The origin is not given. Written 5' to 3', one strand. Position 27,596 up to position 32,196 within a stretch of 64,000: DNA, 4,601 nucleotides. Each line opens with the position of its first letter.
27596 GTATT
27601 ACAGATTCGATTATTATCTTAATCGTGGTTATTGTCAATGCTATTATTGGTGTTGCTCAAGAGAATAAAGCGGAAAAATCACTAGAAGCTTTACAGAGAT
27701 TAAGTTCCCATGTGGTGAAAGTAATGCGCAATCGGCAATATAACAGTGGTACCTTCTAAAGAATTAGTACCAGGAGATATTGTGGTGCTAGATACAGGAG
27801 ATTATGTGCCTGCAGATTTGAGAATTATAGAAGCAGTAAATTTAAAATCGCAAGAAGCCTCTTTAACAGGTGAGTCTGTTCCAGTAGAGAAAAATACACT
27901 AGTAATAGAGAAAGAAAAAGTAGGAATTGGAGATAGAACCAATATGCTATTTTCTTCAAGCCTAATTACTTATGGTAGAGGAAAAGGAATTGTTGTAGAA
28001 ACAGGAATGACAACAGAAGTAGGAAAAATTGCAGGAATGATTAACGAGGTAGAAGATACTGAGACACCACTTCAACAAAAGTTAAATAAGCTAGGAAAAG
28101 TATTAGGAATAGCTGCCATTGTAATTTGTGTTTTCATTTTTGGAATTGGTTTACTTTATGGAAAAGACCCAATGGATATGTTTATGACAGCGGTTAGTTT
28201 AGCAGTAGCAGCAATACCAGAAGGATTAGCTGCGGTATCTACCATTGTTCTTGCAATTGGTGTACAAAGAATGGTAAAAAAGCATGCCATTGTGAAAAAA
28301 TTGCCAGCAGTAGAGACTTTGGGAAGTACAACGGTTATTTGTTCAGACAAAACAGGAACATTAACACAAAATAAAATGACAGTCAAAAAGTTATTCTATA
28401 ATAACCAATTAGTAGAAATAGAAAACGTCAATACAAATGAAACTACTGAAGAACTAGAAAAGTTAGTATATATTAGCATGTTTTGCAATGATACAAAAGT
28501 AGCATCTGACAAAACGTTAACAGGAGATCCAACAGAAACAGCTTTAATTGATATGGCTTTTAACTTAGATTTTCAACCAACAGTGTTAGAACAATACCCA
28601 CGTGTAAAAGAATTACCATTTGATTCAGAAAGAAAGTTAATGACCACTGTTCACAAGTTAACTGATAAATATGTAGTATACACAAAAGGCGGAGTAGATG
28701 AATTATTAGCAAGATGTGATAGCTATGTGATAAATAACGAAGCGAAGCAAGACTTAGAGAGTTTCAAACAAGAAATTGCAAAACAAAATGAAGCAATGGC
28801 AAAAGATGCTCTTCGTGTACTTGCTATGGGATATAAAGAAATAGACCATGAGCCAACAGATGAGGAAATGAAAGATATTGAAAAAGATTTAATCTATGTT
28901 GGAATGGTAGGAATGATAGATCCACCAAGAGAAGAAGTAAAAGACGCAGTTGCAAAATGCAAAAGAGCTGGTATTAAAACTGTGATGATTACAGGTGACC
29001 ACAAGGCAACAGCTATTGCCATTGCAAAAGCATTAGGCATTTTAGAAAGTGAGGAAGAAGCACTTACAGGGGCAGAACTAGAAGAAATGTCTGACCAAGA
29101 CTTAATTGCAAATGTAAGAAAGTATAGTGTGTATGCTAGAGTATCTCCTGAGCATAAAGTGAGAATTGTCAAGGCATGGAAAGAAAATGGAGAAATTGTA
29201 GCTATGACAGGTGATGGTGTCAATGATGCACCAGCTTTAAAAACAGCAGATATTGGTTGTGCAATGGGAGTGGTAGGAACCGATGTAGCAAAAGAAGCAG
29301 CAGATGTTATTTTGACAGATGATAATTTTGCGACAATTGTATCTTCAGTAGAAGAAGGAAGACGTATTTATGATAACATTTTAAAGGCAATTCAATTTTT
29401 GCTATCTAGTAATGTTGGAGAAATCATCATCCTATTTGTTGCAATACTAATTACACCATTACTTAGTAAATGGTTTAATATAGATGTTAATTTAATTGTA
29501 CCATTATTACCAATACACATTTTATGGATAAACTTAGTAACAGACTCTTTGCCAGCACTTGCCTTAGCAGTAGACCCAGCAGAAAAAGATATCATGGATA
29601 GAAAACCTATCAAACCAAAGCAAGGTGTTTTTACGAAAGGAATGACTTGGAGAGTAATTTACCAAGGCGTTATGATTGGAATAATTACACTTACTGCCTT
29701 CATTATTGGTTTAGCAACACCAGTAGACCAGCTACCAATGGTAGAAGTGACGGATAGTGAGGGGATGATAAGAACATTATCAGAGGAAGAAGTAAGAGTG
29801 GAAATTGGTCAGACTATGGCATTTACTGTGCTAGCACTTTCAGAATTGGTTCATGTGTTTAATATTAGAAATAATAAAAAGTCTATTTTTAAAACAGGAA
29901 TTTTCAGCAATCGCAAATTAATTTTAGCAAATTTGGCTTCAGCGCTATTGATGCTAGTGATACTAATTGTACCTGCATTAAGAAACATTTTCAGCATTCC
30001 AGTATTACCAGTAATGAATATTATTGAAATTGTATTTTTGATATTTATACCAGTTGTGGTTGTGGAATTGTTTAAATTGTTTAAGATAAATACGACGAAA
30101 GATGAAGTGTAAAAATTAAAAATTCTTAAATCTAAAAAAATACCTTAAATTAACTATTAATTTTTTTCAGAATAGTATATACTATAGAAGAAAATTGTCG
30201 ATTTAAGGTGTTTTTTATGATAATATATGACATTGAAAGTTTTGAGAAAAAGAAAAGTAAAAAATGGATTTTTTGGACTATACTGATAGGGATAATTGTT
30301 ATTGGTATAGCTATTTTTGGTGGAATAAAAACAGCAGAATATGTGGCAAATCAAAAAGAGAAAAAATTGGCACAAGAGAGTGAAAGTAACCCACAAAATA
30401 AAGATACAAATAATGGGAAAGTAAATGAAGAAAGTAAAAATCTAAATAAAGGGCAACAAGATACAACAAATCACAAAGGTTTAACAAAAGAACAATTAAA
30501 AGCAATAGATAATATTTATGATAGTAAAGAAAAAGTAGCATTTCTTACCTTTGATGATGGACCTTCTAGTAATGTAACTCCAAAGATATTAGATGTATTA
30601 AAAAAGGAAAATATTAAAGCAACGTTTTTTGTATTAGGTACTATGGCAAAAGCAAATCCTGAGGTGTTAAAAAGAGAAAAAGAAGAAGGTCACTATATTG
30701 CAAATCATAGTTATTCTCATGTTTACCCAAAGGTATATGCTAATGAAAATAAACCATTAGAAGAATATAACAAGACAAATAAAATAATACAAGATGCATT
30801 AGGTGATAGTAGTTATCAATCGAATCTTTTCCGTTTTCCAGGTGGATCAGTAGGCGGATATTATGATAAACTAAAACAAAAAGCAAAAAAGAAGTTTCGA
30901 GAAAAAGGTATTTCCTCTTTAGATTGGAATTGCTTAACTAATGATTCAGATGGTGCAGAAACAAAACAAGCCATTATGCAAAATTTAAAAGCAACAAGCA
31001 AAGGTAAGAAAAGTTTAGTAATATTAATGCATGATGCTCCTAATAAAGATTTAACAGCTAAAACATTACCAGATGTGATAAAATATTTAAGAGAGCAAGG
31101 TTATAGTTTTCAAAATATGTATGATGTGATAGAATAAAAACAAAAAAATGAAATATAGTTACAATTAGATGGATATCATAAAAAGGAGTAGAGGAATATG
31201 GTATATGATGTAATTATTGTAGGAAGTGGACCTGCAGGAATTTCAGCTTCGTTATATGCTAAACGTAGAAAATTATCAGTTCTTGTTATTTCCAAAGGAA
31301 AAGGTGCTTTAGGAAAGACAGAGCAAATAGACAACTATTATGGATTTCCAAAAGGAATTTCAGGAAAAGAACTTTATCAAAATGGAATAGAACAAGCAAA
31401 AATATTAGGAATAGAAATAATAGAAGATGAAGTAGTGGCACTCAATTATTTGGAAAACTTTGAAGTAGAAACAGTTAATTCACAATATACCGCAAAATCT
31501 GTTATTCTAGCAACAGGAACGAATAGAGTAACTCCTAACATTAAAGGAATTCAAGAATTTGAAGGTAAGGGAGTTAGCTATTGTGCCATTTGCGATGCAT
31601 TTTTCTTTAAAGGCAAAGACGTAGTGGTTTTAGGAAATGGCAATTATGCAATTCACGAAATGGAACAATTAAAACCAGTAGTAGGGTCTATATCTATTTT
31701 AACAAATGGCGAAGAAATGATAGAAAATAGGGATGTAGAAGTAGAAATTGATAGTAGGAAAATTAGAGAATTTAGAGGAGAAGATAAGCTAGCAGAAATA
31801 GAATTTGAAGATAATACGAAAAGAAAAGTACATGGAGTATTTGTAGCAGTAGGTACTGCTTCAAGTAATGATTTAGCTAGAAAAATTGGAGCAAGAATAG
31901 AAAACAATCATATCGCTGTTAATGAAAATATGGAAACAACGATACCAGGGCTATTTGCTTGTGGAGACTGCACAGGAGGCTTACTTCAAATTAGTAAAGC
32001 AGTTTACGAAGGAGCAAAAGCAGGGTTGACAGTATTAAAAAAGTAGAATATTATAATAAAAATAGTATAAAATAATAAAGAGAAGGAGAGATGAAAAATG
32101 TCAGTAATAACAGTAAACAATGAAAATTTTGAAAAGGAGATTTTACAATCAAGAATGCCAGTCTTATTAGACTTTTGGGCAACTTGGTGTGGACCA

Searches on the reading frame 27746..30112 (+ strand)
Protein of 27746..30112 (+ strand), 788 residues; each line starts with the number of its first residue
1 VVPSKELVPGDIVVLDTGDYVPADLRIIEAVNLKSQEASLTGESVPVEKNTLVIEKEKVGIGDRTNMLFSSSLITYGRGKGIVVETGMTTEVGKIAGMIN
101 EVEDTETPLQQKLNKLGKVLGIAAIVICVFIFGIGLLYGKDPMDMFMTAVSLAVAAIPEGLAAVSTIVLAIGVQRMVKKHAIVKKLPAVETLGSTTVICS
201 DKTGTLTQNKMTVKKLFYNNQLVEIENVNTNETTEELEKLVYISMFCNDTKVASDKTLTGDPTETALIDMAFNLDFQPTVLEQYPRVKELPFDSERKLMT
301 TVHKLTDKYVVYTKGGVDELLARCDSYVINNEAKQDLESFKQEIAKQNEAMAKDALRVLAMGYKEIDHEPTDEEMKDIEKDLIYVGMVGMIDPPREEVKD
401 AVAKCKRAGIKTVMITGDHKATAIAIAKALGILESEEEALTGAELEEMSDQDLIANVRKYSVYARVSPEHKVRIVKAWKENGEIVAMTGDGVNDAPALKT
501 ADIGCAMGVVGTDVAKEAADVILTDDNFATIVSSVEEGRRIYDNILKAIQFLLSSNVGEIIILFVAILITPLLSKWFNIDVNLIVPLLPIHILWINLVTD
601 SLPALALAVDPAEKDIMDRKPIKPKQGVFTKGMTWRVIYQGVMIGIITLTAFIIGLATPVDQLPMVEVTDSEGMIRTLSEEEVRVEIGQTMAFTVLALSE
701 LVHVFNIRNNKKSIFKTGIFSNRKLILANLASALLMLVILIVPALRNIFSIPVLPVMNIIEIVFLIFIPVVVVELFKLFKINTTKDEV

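Call 48: find_encoding_contigs(protein=window:27746-30112:+, flank=10000, max_places=1)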
Protein window:27746-30112:+ (788 aa): no gene with exactly this product is on record in the collection.

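Call 51: search_protein_families(library=pfam, proteins=[window:27746-30112:+], max_evalue=0.00001)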
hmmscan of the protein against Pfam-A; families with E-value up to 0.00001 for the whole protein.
window:27746-30112:+ (788 aa): 5 families
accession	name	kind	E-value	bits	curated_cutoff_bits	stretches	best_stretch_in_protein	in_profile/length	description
PF00689.26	Cation_ATPase_C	-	4e-51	173.7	27.3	1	585-779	2-175/175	Cation transporting ATPase, C-terminus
PF00122.25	E1-E2_ATPase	-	9.2e-50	169.1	28.1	1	2-179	18-181/181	E1-E2 ATPase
PF00702.32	Hydrolase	-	2.4e-21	77.5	26.4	1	197-502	3-191/191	haloacid dehalogenase-like hydrolase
PF13246.12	Cation_ATPase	-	3.6e-19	69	21.7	1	246-326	2-90/91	Cation transport ATPase (P-type)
PF12710.13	HAD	-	8.9e-08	33.2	27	1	338-499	40-189/189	haloacid dehalogenase-like hydrolase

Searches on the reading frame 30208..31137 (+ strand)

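Call 51: search_protein_families(library=pfam, proteins=[window:30208-31137:+], max_evalue=0.00001)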
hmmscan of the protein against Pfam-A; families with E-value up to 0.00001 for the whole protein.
window:30208-31137:+ (309 aa): 1 family
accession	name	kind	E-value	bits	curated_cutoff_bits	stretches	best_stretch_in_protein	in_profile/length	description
PF01522.26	Polysacc_deac_1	-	8.7e-33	113.4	23.1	1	105-227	3-117/124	Polysaccharide deacetylase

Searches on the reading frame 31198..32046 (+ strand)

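Call 51: search_protein_families(library=pfam, proteins=[window:31198-32046:+], max_evalue=0.00001)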
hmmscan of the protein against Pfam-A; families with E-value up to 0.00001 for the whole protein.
window:31198-32046:+ (282 aa): 6 families
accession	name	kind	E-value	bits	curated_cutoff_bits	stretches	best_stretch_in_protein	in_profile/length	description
PF07992.20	Pyr_redox_2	-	6.2e-37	128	26.1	1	3-272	1-291/291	Pyridine nucleotide-disulphide oxidoreductase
PF13738.12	Pyr_redox_3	-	6.1e-18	65.5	30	1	86-174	112-199/305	Pyridine nucleotide-disulphide oxidoreductase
PF00890.30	FAD_binding_2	-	5.2e-11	42.8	20.4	1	4-37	1-34/414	FAD binding domain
PF01134.28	GIDA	-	1e-08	35.1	22.1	0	4-61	1-58/391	Glucose inhibited division protein A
PF03486.20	HI0933_like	-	2.1e-08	34.4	50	0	4-40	2-38/244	HI0933-like protein Rossmann domain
PF01266.30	DAO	-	3.1e-07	30.7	27.9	0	4-37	1-35/353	FAD dependent oxidoreductase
